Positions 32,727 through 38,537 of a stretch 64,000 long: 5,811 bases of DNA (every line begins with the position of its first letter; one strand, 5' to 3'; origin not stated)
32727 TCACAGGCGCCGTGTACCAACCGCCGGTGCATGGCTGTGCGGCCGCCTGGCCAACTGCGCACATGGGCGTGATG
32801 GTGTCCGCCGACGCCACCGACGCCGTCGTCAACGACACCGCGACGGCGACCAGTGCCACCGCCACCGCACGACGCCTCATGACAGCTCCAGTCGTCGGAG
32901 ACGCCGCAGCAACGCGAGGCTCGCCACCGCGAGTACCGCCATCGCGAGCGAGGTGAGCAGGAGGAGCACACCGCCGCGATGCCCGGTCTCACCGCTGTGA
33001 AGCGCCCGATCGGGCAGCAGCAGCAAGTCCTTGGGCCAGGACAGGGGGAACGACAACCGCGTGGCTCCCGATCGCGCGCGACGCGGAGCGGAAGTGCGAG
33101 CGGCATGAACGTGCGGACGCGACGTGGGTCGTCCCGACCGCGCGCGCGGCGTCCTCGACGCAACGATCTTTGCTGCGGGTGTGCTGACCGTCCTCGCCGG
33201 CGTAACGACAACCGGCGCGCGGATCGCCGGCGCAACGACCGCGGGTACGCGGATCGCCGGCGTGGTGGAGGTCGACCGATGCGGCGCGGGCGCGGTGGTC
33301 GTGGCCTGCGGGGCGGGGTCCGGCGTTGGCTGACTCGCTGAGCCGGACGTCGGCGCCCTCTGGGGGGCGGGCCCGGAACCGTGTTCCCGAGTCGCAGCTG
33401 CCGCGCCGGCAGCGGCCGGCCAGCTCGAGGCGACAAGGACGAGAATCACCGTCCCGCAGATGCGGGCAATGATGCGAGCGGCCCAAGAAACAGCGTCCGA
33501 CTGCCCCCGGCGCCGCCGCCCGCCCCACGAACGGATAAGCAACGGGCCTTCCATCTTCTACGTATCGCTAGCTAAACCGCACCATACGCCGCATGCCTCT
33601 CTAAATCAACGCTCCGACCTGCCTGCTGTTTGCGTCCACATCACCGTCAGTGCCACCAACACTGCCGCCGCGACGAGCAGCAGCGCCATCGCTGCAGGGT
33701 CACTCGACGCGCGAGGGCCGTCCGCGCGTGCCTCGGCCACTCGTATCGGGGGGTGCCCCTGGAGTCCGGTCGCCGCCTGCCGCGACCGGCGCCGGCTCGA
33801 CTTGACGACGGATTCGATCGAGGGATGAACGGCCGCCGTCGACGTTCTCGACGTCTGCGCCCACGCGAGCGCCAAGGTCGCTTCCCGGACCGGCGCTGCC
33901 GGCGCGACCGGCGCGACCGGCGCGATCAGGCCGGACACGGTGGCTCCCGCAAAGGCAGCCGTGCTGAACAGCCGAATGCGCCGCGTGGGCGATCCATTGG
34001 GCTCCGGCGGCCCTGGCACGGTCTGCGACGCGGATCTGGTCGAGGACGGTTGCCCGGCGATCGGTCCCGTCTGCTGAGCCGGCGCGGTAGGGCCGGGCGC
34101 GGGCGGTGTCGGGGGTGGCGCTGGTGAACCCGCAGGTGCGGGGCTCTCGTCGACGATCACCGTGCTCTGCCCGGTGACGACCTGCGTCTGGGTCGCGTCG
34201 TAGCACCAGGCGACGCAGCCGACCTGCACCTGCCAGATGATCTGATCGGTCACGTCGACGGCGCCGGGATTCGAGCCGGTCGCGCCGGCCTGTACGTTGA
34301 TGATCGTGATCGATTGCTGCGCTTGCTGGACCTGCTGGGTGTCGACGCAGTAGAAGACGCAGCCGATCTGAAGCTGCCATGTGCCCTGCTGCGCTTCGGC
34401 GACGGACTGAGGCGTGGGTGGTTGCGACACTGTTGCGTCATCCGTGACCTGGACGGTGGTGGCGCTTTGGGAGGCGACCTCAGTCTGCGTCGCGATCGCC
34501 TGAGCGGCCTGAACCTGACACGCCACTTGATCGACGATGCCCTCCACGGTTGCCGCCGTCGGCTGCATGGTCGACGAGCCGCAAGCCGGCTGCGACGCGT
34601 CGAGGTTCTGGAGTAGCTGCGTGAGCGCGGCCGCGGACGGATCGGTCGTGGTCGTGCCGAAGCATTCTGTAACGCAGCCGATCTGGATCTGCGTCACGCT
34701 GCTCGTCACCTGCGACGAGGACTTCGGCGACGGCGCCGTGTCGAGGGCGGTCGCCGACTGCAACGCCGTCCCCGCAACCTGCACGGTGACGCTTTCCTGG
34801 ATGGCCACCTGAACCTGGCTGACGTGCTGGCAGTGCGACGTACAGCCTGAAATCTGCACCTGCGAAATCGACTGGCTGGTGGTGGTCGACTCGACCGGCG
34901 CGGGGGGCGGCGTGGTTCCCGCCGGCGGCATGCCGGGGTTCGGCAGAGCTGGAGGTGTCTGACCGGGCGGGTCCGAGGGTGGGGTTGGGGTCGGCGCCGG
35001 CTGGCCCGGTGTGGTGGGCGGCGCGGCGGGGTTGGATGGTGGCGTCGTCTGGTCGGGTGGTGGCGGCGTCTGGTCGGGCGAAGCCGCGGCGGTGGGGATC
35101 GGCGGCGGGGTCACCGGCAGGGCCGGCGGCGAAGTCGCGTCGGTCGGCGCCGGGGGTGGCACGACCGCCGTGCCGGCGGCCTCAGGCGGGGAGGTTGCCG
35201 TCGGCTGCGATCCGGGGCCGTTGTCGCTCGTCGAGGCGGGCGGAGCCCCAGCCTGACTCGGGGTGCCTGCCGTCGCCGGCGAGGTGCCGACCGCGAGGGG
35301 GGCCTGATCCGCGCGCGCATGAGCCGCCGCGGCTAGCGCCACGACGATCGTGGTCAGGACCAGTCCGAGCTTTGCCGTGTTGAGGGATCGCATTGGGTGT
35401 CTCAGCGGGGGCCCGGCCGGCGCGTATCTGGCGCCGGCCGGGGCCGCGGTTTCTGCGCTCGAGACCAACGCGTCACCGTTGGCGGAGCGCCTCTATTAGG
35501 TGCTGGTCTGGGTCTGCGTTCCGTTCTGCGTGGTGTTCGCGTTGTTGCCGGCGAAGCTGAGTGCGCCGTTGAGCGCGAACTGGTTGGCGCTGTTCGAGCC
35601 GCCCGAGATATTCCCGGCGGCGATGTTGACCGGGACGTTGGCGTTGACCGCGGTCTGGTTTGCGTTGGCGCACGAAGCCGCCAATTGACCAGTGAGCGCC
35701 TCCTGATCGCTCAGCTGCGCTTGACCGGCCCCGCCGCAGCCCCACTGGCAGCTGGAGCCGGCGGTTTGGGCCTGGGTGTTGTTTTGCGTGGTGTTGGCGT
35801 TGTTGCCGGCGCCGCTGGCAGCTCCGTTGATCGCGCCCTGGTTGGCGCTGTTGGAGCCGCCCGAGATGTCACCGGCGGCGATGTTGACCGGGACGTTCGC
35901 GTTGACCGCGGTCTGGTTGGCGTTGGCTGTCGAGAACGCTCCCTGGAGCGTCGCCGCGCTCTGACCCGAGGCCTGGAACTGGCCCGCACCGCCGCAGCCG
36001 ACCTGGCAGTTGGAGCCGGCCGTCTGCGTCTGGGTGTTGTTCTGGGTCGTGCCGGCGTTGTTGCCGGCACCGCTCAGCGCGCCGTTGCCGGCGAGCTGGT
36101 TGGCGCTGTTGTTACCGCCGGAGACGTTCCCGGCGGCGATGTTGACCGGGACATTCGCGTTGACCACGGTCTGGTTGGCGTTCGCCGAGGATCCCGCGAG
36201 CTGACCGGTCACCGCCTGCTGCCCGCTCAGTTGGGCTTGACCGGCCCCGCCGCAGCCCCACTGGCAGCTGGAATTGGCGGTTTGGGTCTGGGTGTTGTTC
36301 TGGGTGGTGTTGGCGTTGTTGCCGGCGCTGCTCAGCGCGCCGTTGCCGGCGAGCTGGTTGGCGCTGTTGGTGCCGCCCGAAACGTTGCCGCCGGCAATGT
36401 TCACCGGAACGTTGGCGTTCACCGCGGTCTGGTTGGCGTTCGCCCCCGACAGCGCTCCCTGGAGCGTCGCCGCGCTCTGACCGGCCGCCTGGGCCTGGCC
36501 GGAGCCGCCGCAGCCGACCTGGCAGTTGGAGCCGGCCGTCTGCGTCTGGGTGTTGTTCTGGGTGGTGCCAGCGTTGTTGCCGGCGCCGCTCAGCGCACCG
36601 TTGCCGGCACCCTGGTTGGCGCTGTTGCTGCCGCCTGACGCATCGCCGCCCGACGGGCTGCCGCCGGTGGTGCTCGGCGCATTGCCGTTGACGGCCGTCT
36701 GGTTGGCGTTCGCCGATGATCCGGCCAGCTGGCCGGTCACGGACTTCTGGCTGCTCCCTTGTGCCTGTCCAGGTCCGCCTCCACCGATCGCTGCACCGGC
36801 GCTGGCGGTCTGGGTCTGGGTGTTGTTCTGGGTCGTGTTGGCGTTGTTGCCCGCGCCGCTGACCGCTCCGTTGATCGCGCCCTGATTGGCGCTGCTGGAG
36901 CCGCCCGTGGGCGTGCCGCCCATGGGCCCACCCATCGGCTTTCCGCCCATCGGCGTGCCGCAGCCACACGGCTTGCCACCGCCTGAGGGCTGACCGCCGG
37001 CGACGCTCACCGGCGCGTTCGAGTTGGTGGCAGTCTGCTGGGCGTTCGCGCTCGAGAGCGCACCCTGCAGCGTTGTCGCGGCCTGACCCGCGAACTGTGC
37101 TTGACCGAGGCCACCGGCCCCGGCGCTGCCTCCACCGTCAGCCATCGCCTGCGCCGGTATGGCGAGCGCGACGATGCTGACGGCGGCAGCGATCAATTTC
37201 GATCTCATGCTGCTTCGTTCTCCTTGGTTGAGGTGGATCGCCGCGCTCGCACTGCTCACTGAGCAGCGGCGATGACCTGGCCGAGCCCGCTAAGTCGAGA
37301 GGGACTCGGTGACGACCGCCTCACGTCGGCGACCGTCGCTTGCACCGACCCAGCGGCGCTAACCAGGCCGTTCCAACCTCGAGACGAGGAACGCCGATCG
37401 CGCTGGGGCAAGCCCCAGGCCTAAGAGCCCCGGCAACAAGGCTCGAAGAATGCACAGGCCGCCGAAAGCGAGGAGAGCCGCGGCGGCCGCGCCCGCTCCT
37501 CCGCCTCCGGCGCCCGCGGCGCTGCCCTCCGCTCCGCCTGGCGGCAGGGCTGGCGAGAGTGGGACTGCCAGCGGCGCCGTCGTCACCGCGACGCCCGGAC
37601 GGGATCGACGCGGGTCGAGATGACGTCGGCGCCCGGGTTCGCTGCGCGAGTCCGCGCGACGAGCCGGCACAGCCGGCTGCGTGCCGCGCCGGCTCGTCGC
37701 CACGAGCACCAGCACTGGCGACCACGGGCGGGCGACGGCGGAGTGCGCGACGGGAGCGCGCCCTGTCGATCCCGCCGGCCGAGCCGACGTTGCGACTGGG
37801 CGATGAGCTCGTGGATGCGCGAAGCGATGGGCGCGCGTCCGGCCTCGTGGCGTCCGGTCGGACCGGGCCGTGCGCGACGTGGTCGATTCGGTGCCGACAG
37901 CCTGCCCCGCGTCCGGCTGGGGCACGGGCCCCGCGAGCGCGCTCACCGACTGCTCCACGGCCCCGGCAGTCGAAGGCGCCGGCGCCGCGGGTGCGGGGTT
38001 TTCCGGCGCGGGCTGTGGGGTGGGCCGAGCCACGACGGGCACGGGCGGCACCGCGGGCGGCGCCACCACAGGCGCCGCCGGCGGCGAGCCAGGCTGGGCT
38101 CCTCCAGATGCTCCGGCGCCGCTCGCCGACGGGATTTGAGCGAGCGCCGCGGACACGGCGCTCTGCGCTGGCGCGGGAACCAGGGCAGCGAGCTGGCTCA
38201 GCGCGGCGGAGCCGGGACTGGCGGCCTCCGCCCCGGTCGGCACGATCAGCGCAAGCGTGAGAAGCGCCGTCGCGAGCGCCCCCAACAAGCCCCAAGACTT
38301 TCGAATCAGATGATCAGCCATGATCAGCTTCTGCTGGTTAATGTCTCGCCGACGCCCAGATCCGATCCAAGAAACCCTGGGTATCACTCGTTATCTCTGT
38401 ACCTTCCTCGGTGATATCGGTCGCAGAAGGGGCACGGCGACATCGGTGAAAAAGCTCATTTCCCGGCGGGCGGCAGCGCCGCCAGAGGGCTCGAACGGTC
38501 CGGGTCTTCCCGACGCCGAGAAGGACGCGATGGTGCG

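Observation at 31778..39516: Candidate new functional-amyloid or surface-fibre system with its own sigma factor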

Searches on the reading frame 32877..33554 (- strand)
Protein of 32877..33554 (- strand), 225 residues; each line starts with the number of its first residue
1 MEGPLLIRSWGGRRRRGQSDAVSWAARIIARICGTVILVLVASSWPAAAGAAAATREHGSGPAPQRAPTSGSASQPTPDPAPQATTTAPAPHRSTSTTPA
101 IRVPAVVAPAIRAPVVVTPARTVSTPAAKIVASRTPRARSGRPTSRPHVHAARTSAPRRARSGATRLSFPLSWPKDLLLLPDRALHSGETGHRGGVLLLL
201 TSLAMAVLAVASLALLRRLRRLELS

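Call 4: search_protein_families(library=pfam, proteins=[window:32877-33554:-], max_evalue=0.1)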
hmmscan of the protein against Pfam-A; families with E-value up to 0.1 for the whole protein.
window:32877-33554:- (225 aa): 0 families

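Call 12: search_protein_families(library=ncbifam, proteins=[window:32877-33554:-], max_evalue=0.1)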
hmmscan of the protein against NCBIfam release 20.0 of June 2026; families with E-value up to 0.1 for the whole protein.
window:32877-33554:- (225 aa): 1 family
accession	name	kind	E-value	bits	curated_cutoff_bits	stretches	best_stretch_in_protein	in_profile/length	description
NF033761.1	gliding_GltJ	equivalog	0.067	12.2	450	1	26-160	371-507/671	adventurous gliding motility protein GltJ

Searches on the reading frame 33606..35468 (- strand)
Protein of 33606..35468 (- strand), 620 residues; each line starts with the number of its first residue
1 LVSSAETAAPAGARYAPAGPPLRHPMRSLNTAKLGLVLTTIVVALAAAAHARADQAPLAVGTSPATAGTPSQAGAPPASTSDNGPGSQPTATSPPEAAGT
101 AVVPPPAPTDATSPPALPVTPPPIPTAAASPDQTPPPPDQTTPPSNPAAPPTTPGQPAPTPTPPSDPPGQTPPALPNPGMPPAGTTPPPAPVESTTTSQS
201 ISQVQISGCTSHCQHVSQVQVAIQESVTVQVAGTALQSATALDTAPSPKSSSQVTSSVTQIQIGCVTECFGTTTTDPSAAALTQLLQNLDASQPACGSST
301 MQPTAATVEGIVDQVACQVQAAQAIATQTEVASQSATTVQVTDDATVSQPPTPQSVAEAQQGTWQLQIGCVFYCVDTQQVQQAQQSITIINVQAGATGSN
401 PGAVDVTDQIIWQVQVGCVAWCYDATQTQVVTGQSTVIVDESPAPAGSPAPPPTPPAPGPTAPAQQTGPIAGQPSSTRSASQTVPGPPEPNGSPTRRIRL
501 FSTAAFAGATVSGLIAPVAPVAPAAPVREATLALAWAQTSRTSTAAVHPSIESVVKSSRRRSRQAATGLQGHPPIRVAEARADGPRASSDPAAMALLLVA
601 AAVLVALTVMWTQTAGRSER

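Call 4: search_protein_families(library=pfam, proteins=[window:33606-35468:-], max_evalue=0.1)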
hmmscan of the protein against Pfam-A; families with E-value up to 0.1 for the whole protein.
window:33606-35468:- (620 aa): 0 families

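Call 12: search_protein_families(library=ncbifam, proteins=[window:33606-35468:-], max_evalue=0.1)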
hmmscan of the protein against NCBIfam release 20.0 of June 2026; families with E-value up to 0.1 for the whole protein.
window:33606-35468:- (620 aa): 0 families

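Call 23: find_homologous_proteins(query=window:33606-35468:-, region=195-470)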
Query window:33606-35468:-, residues 195-470 (276 aa): 106 proteins with E <= 0.001 among 8000 candidates. Only proteins of 341 to 1085 residues were searched: fused or split forms outside these lengths cannot appear, so this answer is no evidence that the protein stands alone or is whole; lengths 'longer' or 'shorter' looks for them.
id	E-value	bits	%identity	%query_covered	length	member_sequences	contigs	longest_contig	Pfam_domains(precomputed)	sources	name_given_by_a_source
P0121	6.5e-129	447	85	89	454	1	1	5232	-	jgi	jgi:hypothetical protein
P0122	1.3e-121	423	81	89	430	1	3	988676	-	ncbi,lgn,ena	-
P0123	6.7e-115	401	81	89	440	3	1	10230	-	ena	-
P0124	9.1e-115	401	79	89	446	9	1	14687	-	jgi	-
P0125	2.0e-114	400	80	89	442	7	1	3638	-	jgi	-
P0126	3.9e-113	395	80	89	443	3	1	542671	-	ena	-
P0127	9.2e-112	391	75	89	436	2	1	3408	-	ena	-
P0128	1.5e-110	387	79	89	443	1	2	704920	-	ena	-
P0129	1.1e-109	384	76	89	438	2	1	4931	-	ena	-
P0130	3.8e-100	353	79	77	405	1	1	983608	-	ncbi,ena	-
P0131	2.0e-99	350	76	80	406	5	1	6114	-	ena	-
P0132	4.0e-98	346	78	80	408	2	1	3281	-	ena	-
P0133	1.2e-97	345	72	91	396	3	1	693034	-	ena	-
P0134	3.2e-97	343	75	80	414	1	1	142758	-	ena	-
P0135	8.5e-94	332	74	77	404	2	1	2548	-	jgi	jgi:hypothetical protein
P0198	2.1e-32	131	40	85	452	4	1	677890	-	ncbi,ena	-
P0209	1.5e-29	122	38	75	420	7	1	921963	-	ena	-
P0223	6.6e-17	80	32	68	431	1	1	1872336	-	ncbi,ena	-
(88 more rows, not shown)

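Call 24: find_encoding_contigs(protein=P0223, flank=9000, max_places=1)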
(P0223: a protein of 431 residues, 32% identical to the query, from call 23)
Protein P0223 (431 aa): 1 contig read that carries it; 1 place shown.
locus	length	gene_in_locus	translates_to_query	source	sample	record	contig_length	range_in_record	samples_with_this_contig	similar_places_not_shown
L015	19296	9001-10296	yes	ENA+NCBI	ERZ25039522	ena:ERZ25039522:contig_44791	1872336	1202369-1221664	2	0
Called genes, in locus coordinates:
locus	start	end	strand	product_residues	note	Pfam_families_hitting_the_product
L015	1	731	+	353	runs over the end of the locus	PF12849:PBP_like_2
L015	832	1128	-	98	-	-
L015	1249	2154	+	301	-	PF01149:Fapy_DNA_glyco, PF06831:H2TH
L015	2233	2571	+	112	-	PF00392:GntR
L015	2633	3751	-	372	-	PF01436:NHL (faint)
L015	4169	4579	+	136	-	-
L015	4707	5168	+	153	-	PF00578:AhpC-TSA, PF08534:Redoxin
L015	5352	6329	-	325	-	PF04542:Sigma70_r2, PF04545:Sigma70_r4, PF08281:Sigma70_r4_2, PF05534:HicB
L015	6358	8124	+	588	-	-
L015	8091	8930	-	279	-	-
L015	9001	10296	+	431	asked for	-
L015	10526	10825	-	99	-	-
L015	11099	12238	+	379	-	-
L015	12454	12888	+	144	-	PF00903:Glyoxalase, PF18029:Glyoxalase_6 (weak)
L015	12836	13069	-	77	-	-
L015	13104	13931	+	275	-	PF01545:Cation_efflux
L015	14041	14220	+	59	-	-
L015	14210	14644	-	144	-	PF00293:NUDIX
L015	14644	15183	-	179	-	PF13302:Acetyltransf_3, PF00583:Acetyltransf_1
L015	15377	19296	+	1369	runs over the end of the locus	PF18676:MBG_2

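Call 25: find_encoding_contigs(protein=P0209, flank=9000, max_places=1)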
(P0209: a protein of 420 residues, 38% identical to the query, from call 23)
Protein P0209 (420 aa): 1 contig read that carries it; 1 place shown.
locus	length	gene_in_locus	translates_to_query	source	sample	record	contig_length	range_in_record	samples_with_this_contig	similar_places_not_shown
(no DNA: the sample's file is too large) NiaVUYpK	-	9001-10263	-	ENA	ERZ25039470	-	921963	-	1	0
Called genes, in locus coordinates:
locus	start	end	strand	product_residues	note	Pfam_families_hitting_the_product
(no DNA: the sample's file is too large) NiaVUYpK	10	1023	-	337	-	PF00586:AIRS, PF02769:AIRS_C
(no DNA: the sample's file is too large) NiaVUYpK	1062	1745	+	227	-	PF09335:VTT_dom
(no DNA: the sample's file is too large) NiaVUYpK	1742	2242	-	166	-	PF00719:Pyrophosphatase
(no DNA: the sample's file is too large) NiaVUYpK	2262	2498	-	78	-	-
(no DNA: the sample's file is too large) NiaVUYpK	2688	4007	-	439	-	-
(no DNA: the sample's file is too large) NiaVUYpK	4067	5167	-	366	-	PF04542:Sigma70_r2, PF04545:Sigma70_r4, PF05534:HicB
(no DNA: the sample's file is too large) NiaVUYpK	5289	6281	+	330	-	-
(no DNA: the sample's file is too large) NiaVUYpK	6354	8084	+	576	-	-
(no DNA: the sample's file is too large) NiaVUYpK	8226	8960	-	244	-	-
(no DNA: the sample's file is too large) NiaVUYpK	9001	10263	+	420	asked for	-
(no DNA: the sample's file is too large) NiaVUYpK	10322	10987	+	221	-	-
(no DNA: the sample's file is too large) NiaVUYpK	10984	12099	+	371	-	-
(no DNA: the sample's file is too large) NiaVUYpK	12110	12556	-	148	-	PF02502:LacAB_rpiB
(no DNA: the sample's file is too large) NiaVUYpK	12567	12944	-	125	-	PF01638:HxlR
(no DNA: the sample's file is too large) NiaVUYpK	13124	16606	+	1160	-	PF00082:Peptidase_S8, PF06280:fn3_5 (faint)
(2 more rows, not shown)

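Call 26: find_encoding_contigs(protein=P0198, flank=9000, max_places=1)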
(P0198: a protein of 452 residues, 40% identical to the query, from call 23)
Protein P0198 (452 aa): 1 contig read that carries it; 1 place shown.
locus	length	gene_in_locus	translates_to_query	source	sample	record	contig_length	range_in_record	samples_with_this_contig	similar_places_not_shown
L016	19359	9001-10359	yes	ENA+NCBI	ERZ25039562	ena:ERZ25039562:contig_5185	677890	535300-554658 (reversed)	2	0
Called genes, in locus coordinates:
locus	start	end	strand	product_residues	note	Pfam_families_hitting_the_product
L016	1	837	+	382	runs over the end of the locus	PF00005:ABC_tran, PF13304:AAA_21 (weak), PF08402:TOBE_2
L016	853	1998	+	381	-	PF01656:CbiA, PF02374:ArsA_ATPase, PF10609:ParA, PF13614:AAA_31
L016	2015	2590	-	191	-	-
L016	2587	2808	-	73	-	-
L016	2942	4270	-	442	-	-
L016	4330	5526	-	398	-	PF04542:Sigma70_r2, PF04539:Sigma70_r3 (weak), PF04545:Sigma70_r4, PF05534:HicB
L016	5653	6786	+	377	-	-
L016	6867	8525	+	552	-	-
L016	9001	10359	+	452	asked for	-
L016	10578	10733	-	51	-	-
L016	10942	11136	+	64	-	-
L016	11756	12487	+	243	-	-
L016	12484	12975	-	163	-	PF02502:LacAB_rpiB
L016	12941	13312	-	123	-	PF01638:HxlR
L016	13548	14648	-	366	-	PF03979:Sigma70_r1_1, PF00140:Sigma70_r1_2, PF04542:Sigma70_r2, PF04539:Sigma70_r3, PF04545:Sigma70_r4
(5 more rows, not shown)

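Call 72: search_protein_families(library=pfam, proteins=[L015:11099-12235:+], max_evalue=0.05)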
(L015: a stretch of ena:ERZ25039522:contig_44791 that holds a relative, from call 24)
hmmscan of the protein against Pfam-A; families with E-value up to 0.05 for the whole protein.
L015:11099-12235:+ (379 aa): 0 families

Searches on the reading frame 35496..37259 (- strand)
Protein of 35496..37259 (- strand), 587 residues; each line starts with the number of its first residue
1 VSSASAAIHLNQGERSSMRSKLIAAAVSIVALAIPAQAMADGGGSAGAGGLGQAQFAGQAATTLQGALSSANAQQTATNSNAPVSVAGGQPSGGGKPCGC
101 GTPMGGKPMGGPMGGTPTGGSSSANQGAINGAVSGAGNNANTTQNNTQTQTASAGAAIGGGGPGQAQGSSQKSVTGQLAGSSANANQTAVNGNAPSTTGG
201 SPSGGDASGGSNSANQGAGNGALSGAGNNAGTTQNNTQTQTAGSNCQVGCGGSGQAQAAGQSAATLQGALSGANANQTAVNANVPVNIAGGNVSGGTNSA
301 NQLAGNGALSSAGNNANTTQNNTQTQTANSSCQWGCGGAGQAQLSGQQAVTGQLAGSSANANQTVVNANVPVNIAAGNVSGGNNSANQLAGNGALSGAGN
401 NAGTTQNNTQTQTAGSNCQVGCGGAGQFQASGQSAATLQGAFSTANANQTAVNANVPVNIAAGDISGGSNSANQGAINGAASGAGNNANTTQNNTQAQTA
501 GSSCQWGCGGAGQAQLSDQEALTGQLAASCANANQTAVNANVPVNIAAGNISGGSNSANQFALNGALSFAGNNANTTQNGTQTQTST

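Call 4: search_protein_families(library=pfam, proteins=[window:35496-37259:-], max_evalue=0.1)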
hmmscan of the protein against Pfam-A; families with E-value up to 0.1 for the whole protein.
window:35496-37259:- (587 aa): 0 families

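Call 7: find_homologous_proteins(query=window:35496-37259:-)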
Query window:35496-37259:- (587 aa): 430 proteins with E <= 0.001 among 8000 candidates; the best 120 are listed. Only proteins of 322 to 1028 residues were searched: fused or split forms outside these lengths cannot appear, so this answer is no evidence that the protein stands alone or is whole; lengths 'longer' or 'shorter' looks for them.
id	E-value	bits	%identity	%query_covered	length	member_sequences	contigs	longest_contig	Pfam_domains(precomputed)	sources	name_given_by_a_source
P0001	4.6e-189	648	47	90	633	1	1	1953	-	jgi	jgi:hypothetical protein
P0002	3.7e-185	635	47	90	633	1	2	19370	-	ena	-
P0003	4.8e-185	635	47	90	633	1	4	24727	-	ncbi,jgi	-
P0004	1.8e-181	623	47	90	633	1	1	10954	-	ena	-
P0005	1.9e-172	593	46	92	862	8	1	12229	-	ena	-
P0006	9.0e-166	571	47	90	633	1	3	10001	-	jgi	jgi:hypothetical protein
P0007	1.3e-165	571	47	90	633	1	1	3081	-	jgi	jgi:hypothetical protein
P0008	2.3e-165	570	47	90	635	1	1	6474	-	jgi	jgi:hypothetical protein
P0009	4.8e-164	566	47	90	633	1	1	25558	-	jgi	jgi:hypothetical protein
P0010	6.0e-162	559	63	55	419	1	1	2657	-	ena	-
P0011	4.2e-159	549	47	90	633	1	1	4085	-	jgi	-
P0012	4.3e-159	549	44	97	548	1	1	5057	-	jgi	jgi:hypothetical protein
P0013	4.0e-154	533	45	97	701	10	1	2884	-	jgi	jgi:hypothetical protein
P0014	4.4e-150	520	48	97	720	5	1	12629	-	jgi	jgi:hypothetical protein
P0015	5.6e-145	503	37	90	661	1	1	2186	-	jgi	jgi:hypothetical protein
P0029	1.6e-133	465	46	90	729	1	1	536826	PF05937.17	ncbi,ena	-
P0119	1.1e-106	376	42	70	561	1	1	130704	-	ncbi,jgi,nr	ncbi:MAG TPA: hypothetical protein VE985_11830 [Gaiellaceae bacterium]|nr:hypothetical protein [Gaie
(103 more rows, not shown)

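Call 12: search_protein_families(library=ncbifam, proteins=[window:35496-37259:-], max_evalue=0.1)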
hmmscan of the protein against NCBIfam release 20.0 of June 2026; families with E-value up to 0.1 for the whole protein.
window:35496-37259:- (587 aa): 0 families

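Call 13: find_encoding_contigs(protein=P0029, flank=8000, max_places=2)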
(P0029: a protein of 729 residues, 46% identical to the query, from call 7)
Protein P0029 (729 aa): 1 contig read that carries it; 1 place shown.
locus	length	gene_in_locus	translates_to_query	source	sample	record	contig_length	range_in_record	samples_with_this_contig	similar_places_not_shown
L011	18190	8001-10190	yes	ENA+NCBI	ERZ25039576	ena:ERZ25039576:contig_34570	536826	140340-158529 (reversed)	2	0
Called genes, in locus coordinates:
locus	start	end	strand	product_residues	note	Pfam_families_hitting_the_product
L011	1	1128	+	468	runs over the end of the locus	PF00753:Lactamase_B, PF00581:Rhodanese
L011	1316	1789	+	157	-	PF10604:Polyketide_cyc2, PF03364:Polyketide_cyc (weak), PF08327:AHSA1 (weak)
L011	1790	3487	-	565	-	-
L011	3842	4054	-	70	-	-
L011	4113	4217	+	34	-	-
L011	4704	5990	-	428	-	-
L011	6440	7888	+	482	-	-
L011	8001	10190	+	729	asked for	PF05937:EB1_binding (faint)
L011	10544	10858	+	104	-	PF00584:SecE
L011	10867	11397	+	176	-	PF02357:NusG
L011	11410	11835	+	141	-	PF03946:Ribosomal_L11_N, PF00298:Ribosomal_L11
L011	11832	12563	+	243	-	PF00687:Ribosomal_L1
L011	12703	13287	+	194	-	PF00466:Ribosomal_L10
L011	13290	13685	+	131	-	PF16320:Ribosomal_L12_N, PF00542:Ribosomal_L12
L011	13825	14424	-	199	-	-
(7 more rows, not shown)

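Call 14: find_encoding_contigs(protein=P0119, flank=8000, max_places=2)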
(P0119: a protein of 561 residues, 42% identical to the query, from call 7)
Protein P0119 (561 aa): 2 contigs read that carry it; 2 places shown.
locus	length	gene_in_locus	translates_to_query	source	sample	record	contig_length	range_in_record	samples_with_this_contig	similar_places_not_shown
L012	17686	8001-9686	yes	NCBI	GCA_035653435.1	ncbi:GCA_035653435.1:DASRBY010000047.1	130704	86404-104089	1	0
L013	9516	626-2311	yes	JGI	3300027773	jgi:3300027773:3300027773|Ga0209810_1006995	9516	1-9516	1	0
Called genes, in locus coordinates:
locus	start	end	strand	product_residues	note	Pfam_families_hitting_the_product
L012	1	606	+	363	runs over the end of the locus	PF00154:RecA_N, PF08423:Rad51, PF06745:ATPase (weak), PF27531:MT3502_N, PF21096:RecA_C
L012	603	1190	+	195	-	PF21982:RecX_HTH1 (faint)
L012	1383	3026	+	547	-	PF12072:RNase_Y_N, PF13083:KH_KhpA-B (faint), PF00013:KH_1 (faint), PF01966:HD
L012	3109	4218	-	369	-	-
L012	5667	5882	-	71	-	-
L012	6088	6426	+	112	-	-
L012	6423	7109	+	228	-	PF00072:Response_reg, PF00196:GerE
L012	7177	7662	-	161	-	-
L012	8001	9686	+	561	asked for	-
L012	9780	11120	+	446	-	PF00919:UPF0004, PF04055:Radical_SAM, PF01938:TRAM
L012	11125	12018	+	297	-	PF13671:AAA_33 (faint), PF01715:IPPT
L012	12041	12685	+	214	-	PF01678:DAP_epimerase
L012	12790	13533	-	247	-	PF14805:THDPS_N_2, PF00132:Hexapep (weak), PF14602:Hexapep_2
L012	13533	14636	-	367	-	PF00155:Aminotran_1_2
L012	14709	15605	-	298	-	PF26549:Tricorn_N (faint), PF26550:Tricorn_2nd (faint), PF07676:PD40 (faint)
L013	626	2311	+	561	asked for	-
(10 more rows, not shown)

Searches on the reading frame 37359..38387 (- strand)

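Call 4: search_protein_families(library=pfam, proteins=[window:37359-38387:-], max_evalue=0.1)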
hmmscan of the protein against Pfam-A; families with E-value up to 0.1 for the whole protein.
window:37359-38387:- (342 aa): 0 families

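Call 12: search_protein_families(library=ncbifam, proteins=[window:37359-38387:-], max_evalue=0.1)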
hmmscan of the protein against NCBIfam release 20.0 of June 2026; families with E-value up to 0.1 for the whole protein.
window:37359-38387:- (342 aa): 1 family
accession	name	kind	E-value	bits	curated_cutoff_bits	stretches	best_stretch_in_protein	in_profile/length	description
NF005846.3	PRK07764.1-6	equivalog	0.002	17.2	625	1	35-241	368-572/628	DNA polymerase III subunit gamma and tau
